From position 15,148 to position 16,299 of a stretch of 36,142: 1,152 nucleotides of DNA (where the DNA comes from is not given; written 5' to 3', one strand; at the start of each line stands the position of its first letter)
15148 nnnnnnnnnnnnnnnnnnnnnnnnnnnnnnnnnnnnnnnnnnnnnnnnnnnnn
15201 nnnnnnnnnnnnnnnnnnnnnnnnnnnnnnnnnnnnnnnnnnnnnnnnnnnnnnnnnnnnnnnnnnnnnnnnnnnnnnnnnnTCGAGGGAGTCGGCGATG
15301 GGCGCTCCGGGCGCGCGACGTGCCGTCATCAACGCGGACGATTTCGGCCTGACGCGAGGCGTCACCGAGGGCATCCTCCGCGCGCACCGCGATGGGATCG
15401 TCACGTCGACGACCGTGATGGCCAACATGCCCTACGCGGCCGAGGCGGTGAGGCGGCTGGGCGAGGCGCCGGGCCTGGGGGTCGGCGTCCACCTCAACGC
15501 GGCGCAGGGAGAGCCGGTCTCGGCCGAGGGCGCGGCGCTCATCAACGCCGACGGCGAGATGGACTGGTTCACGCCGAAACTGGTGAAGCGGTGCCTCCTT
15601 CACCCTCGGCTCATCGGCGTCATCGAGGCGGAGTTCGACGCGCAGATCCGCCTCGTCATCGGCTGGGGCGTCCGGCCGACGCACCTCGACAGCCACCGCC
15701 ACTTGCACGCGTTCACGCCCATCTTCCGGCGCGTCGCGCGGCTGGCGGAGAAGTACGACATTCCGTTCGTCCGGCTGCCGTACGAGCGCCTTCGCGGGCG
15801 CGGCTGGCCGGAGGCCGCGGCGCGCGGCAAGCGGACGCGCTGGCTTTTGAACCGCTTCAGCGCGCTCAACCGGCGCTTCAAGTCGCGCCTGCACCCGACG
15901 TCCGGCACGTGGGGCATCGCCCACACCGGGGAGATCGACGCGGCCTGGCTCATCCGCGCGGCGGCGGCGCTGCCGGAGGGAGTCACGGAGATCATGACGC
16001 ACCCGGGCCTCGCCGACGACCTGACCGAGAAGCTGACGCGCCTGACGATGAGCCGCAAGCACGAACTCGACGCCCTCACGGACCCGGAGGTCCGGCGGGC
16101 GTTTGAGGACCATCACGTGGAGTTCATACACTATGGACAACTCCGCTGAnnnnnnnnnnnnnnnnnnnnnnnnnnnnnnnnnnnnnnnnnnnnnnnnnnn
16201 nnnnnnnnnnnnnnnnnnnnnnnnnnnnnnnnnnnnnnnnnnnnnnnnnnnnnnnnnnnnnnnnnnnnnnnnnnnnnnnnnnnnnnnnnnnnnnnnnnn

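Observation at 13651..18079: arn/lgm-like aminosugar lipid-modification cluster using a ChbG/YdjC deacetylase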

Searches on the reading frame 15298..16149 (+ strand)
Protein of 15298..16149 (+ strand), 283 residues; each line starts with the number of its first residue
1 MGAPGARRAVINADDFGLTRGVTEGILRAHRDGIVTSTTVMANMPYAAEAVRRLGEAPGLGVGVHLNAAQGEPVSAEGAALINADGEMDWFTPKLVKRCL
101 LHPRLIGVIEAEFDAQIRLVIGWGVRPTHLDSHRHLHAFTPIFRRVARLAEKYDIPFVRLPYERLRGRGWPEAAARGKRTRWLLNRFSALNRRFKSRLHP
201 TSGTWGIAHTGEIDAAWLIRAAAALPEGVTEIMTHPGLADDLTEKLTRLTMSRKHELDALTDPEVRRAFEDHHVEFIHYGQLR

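Call 5: search_protein_families(library=pfam, proteins=[window:15298-16149:+], max_evalue=0.01)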
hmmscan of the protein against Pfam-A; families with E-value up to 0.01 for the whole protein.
window:15298-16149:+ (283 aa): 1 family
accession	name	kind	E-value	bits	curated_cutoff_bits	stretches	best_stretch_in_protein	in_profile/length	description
PF04794.17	YdjC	-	4.6e-59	200.9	29.7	1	10-270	3-265/266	YdjC-like protein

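Call 6: search_protein_families(library=ncbifam, proteins=[window:15298-16149:+], max_evalue=0.01)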
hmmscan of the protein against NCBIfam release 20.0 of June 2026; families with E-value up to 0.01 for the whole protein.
window:15298-16149:+ (283 aa): 3 families
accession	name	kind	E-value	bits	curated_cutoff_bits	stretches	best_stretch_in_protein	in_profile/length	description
TIGR03473.1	HpnK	hypoth_equivalog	7.2e-48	163.2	232.6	1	7-280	2-279/283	hopanoid biosynthesis-associated protein HpnK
NF002559.0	PRK02134.1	equivalog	2.2e-47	161.7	227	2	8-158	4-150/249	chitin disaccharide deacetylase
NF052308.1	CarbhyDeactlThm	equivalog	1.4e-11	44.2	400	1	1-272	6-252/265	carbohydrate deacetylase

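Call 13: find_encoding_contigs(protein=window:15298-16149:+, flank=10000, max_places=6)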
Protein window:15298-16149:+ (283 aa): 1 contig read that carries it; 1 place shown.
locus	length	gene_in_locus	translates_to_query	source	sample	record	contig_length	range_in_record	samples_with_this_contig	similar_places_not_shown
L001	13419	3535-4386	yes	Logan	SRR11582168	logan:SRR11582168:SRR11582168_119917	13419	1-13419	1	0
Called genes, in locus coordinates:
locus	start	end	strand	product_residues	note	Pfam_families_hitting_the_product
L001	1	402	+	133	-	?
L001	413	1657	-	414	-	PF07690:MFS_1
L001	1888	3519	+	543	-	PF13231:PMT_2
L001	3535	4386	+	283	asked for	PF04794:YdjC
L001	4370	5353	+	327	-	PF00535:Glycos_transf_2, PF10111:Glyco_tranf_2_2 (weak)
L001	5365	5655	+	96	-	PF07578:LAB_N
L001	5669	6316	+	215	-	-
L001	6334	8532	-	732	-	-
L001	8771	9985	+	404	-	PF01011:PQQ (faint), PF13570:Beta-prop_ACSF4, PF25293:Beta-prop_EMC1_N (faint), PF13360:PQQ_2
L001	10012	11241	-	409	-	PF07690:MFS_1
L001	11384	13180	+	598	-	-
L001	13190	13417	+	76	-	?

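Call 19: find_homologous_proteins(query=window:15298-16149:+, max_evalue=1e-10)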
Query window:15298-16149:+ (283 aa): 1113 proteins with E <= 1e-10 among 8000 candidates; the best 120 are listed.
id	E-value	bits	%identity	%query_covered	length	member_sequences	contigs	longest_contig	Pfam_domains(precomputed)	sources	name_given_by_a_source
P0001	9.5e-188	641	100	100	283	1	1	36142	PF04794.18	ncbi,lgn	-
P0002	1.2e-131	457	74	98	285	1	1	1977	PF04794.18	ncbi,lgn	-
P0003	1.2e-126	440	70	98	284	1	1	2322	PF04794.18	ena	-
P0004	9.2e-124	431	67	99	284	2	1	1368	PF04794.18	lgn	-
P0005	1.6e-107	378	59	100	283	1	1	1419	PF04794.18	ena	-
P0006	1.2e-103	365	62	98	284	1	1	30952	PF04794.18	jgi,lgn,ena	-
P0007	2.8e-101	357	61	99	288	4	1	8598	PF04794.18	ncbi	-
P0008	4.4e-100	353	60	99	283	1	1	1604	PF04794.18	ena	-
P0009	1.4e-99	352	61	98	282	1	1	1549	PF04794.18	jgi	jgi:chitin disaccharide deacetylase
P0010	4.8e-99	350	59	98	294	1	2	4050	PF04794.18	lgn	-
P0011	4.0e-98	347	60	100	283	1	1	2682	PF04794.18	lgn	-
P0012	7.3e-98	346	60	98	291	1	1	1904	PF04794.18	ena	-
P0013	2.0e-97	345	61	98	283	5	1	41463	PF04794.18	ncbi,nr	ncbi:MAG TPA: ChbG/HpnK family deacetylase [Phycisphaerae bacterium]|nr:ChbG/HpnK family deacetylase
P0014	3.2e-97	344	58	100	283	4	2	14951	PF04794.18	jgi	jgi:chitin disaccharide deacetylase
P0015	3.2e-97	344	58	99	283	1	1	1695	PF04794.18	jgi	jgi:predicted glycoside hydrolase/deacetylase ChbG (UPF0249 family)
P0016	3.3e-97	344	60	98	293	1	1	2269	PF04794.18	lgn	-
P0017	3.5e-97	344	57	99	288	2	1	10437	PF04794.18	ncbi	-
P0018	7.3e-97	343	57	99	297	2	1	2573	PF04794.18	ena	-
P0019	1.7e-96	342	58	100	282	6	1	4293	PF04794.18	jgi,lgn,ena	-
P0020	2.9e-96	341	61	97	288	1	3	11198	PF04794.18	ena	-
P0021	3.1e-96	341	60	98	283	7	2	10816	PF04794.18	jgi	jgi:predicted glycoside hydrolase/deacetylase ChbG (UPF0249 family)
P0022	9.9e-96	339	60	98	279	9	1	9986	PF04794.18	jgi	jgi:predicted glycoside hydrolase/deacetylase ChbG (UPF0249 family)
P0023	3.7e-95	337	57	99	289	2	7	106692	PF04794.18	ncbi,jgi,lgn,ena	-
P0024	3.9e-95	337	58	99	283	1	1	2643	PF04794.18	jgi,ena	-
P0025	5.0e-95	337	58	98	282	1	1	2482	PF04794.18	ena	-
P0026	6.3e-95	336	59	99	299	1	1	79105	PF04794.18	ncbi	-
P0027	6.8e-95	336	59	99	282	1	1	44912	PF04794.18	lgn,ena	-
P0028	1.0e-94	336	58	98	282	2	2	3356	PF04794.18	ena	-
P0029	1.2e-94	335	58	96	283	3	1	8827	PF04794.18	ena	-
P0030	3.1e-94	334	56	100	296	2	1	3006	PF04794.18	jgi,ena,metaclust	metaclust:\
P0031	5.5e-94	333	59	98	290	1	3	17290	PF04794.18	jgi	jgi:predicted glycoside hydrolase/deacetylase ChbG (UPF0249 family)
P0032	7.5e-94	333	59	98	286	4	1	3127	PF04794.18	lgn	-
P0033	9.6e-94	332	59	98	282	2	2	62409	PF04794.18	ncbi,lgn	-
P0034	2.0e-93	331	55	98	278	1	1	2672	PF04794.18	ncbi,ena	-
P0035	2.1e-93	331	61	98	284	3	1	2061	PF04794.18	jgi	-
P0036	3.8e-93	331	57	99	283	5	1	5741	PF04794.18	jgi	jgi:predicted glycoside hydrolase/deacetylase ChbG (UPF0249 family)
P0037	6.9e-93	330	57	100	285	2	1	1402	PF04794.18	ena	-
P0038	7.2e-93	330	59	98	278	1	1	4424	PF04794.18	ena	-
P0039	1.0e-92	329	57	100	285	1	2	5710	PF04794.18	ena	-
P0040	1.0e-92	329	56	98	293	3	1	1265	PF04794.18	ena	-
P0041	1.1e-92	329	58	99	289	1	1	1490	PF04794.18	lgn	-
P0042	1.8e-92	328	56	98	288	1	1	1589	PF04794.18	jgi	jgi:chitin disaccharide deacetylase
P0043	2.1e-92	328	56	100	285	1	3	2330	PF04794.18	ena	-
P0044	2.6e-92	328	56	98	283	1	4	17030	PF04794.18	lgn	-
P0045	4.1e-92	327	57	98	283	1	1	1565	PF04794.18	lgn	-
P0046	4.7e-92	327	55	99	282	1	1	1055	PF04794.18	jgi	jgi:predicted glycoside hydrolase/deacetylase ChbG (UPF0249 family)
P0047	5.4e-92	327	57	99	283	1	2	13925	PF04794.18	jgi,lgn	jgi:chitin disaccharide deacetylase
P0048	5.5e-92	327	56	98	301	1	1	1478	PF04794.18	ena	-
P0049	7.7e-92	326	57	96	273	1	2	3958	PF04794.18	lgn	-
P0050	7.9e-92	326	55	98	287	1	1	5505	PF04794.18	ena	-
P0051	8.4e-92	326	58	99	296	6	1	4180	PF04794.18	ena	-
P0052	1.1e-91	326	57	98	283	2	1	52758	PF04794.18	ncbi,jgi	-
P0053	1.1e-91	326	56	99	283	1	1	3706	PF04794.18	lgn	-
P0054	1.8e-91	325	56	98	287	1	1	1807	PF04794.18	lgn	-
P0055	1.9e-91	325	58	96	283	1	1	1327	PF04794.18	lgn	-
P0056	2.0e-91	325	56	98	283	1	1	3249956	PF04794.18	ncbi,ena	-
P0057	2.1e-91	325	58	98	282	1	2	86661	PF04794.18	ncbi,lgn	-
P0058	2.2e-91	325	56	99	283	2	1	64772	PF04794.18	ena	-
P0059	2.2e-91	325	56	98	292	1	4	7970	PF04794.18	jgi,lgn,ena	-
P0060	2.3e-91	325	58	99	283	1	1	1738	PF04794.18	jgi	-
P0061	2.3e-91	325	56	100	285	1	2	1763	PF04794.18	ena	-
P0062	2.3e-91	325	57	99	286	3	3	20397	PF04794.18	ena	-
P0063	2.4e-91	325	55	99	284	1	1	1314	PF04794.18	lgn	-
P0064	3.1e-91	324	56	98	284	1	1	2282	PF04794.18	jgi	-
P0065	4.3e-91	324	56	98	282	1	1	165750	PF04794.18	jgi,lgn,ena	-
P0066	4.5e-91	324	56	98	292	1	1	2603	PF04794.18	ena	-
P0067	4.7e-91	324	58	98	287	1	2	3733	PF04794.18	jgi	-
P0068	6.4e-91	323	57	98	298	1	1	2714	PF04794.18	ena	-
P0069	6.8e-91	323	56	98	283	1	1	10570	PF04794.18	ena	-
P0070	1.0e-90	323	57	99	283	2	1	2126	PF04794.18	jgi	-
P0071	1.2e-90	322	57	98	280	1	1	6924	PF04794.18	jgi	-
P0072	1.3e-90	322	55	99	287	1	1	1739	PF04794.18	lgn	-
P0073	1.6e-90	322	56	100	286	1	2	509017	PF04794.18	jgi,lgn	jgi:predicted glycoside hydrolase/deacetylase ChbG (UPF0249 family)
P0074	1.7e-90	322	56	98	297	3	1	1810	PF04794.18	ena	-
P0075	2.1e-90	322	55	99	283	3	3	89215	PF04794.18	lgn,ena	-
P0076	2.3e-90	321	56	100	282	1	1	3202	PF04794.18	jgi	-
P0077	2.6e-90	321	57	99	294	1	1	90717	PF04794.18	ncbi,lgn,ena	-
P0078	5.1e-90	320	56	98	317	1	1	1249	PF04794.18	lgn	-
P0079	5.7e-90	320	57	96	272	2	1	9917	PF04794.18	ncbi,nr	ncbi:MAG: ChbG/HpnK family deacetylase [Phycisphaerae bacterium]|nr:ChbG/HpnK family deacetylase [Ph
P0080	7.3e-90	320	56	98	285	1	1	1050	PF04794.18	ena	-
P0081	7.5e-90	320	58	98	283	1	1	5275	PF04794.18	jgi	-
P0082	8.2e-90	320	56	98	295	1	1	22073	PF04794.18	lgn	-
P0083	1.1e-89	319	55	98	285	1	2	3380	PF04794.18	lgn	-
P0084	1.2e-89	319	55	99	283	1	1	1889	PF04794.18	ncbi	-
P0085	1.3e-89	319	54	98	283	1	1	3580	PF04794.18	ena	-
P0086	1.6e-89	319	56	98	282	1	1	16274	PF04794.18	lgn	-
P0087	1.6e-89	319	57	98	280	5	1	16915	PF04794.18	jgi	-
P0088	2.3e-89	318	56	98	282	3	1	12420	PF04794.18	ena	-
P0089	2.9e-89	318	57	98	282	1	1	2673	PF04794.18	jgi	-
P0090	3.2e-89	318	56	98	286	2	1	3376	PF04794.18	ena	-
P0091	3.3e-89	318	55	98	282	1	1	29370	PF04794.18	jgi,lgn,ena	-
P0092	4.0e-89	317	56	99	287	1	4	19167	PF04794.18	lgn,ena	-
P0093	4.0e-89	317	52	99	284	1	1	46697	PF04794.18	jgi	jgi:predicted glycoside hydrolase/deacetylase ChbG (UPF0249 family)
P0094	4.1e-89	317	54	100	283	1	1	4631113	PF04794.18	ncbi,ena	-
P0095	4.2e-89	317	57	98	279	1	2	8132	PF04794.18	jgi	jgi:predicted glycoside hydrolase/deacetylase ChbG (UPF0249 family)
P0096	4.7e-89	317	55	96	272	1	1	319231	PF04794.18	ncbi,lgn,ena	-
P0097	5.1e-89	317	56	98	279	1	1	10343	PF04794.18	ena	-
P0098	5.7e-89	317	57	98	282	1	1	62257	PF04794.18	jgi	jgi:predicted glycoside hydrolase/deacetylase ChbG (UPF0249 family)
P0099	5.7e-89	317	57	98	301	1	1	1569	PF04794.18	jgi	jgi:predicted glycoside hydrolase/deacetylase ChbG (UPF0249 family)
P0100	6.0e-89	317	58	96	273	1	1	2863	PF04794.18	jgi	-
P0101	7.7e-89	316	56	98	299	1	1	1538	PF04794.18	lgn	-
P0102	1.0e-88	316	56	98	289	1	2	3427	PF04794.18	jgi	-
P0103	1.1e-88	316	57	96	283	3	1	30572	PF04794.18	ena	-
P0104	1.2e-88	316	54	99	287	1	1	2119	PF04794.18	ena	-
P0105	1.6e-88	315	56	98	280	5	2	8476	PF04794.18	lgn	-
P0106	3.0e-88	314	55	98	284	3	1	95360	PF04794.18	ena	-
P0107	3.1e-88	314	57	98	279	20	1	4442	PF04794.18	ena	-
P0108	3.1e-88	314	53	98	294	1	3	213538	PF04794.18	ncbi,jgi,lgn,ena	-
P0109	3.7e-88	314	56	98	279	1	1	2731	PF04794.18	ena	-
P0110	3.7e-88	314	57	98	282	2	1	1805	PF04794.18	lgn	-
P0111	4.0e-88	314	57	98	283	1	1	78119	PF04794.18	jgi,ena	-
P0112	4.9e-88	314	56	98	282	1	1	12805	PF04794.18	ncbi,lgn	-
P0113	6.6e-88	313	55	98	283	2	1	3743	PF04794.18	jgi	-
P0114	8.5e-88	313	56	97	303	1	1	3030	PF04794.18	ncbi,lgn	-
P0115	1.1e-87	313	54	100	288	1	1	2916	PF04794.18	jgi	jgi:chitin disaccharide deacetylase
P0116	1.2e-87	312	54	98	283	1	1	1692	PF04794.18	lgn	-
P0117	1.2e-87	312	54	100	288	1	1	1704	PF04794.18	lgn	-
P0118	1.6e-87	312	51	100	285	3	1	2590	PF04794.18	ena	-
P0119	1.8e-87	312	54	100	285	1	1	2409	PF04794.18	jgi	-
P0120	1.8e-87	312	55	98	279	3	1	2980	PF04794.18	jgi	jgi:predicted glycoside hydrolase/deacetylase ChbG (UPF0249 family)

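Call 21: find_related_loci(query=A1, collection=genome_contigs, flank=8000)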
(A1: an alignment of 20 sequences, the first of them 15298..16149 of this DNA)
Query A1 (283 aa) in genome_contigs; peptide patterns used: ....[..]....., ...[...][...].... (x = any residue, [..] = any of these).
408 stretches matched a pattern; 356 encode a relative of the query (tblastn E <= 1e-3); the best 80 are kept; 80 distinct loci.
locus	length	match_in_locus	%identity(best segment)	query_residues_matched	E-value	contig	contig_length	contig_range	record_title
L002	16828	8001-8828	58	7-282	9e-96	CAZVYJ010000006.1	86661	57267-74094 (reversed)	MAG TPA_asm: uncultured Planctomycetaceae bacterium isolate binchicken_co27_480 genome assembly, contig: NODE_406_length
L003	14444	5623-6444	60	7-282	1e-95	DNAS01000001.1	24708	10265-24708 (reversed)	MAG TPA_asm: Phycisphaerales bacterium isolate UBA12270 contig_6789, whole genome shotgun sequence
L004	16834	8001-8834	56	5-282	2e-95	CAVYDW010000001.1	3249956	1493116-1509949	MAG: uncultured Phycisphaerae bacterium isolate MFD04492.bin.2.1 genome assembly, contig: contig_18431, whole genome sho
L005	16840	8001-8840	53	7-282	5e-94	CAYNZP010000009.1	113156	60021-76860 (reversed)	MAG TPA_asm: uncultured Planctomycetaceae bacterium isolate SRP077602_co10_423 genome assembly, contig: NODE_300_length_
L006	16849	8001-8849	54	1-282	1e-93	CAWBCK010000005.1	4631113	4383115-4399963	MAG: uncultured Planctomycetota bacterium isolate MFD02416.bin.2.38 genome assembly, contig: contig_3253, whole genome s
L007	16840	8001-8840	57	4-283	2e-92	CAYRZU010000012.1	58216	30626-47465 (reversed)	MAG TPA_asm: uncultured Planctomycetaceae bacterium isolate SRP077602_co10_286 genome assembly, contig: NODE_1518_length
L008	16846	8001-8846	59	4-282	1e-91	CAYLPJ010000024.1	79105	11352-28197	MAG TPA_asm: uncultured Planctomycetaceae bacterium isolate SRP141376_co2_254 genome assembly, contig: NODE_798_length_7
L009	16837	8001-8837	57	4-282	1e-90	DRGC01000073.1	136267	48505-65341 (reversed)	MAG TPA_asm: Phycisphaerae bacterium isolate HyVt-337 HyVt-337_k145_42753, whole genome shotgun sequence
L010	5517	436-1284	53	1-282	3e-90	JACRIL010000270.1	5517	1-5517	MAG: Planctomycetota bacterium isolate NC_groundwater_1802_Pr3_B-0.1um_59_14 SR-2_scaffold_141_4078301, whole genome sho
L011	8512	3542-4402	55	1-283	2e-89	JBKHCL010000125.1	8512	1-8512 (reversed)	MAG: Phycisphaerae bacterium isolate D1M02_5 NODE_3012_length_8512_cov_11.424382, whole genome shotgun sequence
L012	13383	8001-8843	52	3-282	1e-89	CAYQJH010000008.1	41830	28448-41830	MAG TPA_asm: uncultured Planctomycetaceae bacterium isolate binchicken_co87_116 genome assembly, contig: NODE_1254_lengt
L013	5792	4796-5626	52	7-282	3e-88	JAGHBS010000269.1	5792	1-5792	MAG: Planctomycetota bacterium isolate AUK262 PB_MBMC_216_c_000000000261, whole genome shotgun sequence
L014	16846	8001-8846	53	1-282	2e-87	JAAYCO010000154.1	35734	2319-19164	MAG: Planctomycetota bacterium isolate AS06rmzACSIP_458 275719_AS06, whole genome shotgun sequence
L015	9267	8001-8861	54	1-283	1e-85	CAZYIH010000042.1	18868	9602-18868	MAG TPA_asm: uncultured Planctomycetaceae bacterium isolate binchicken_co8_191 genome assembly, contig: NODE_4872_length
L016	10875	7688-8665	48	1-283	2e-85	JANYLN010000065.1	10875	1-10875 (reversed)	MAG: Planctomycetota bacterium isolate GL140_6_metabinner_41 GL140_6_k141_202207, whole genome shotgun sequence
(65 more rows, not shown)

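Call 30: search_solved_structures(query=window:15298-16149:+, max_evalue=0.01, show_alignments=2)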
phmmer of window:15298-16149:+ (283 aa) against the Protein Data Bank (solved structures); distinct sequences matched with E-value up to 0.01: 3.
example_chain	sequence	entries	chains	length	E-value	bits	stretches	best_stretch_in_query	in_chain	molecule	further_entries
2i5i_A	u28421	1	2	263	2.4e-24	89.9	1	7-157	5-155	UPF0249 protein EF_3048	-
7vi8_A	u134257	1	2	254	1.9e-21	80.4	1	8-176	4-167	Chitooligosaccharide deacetylase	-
8jqe_A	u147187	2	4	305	2.3e-09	40.7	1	7-158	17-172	YdjC family protein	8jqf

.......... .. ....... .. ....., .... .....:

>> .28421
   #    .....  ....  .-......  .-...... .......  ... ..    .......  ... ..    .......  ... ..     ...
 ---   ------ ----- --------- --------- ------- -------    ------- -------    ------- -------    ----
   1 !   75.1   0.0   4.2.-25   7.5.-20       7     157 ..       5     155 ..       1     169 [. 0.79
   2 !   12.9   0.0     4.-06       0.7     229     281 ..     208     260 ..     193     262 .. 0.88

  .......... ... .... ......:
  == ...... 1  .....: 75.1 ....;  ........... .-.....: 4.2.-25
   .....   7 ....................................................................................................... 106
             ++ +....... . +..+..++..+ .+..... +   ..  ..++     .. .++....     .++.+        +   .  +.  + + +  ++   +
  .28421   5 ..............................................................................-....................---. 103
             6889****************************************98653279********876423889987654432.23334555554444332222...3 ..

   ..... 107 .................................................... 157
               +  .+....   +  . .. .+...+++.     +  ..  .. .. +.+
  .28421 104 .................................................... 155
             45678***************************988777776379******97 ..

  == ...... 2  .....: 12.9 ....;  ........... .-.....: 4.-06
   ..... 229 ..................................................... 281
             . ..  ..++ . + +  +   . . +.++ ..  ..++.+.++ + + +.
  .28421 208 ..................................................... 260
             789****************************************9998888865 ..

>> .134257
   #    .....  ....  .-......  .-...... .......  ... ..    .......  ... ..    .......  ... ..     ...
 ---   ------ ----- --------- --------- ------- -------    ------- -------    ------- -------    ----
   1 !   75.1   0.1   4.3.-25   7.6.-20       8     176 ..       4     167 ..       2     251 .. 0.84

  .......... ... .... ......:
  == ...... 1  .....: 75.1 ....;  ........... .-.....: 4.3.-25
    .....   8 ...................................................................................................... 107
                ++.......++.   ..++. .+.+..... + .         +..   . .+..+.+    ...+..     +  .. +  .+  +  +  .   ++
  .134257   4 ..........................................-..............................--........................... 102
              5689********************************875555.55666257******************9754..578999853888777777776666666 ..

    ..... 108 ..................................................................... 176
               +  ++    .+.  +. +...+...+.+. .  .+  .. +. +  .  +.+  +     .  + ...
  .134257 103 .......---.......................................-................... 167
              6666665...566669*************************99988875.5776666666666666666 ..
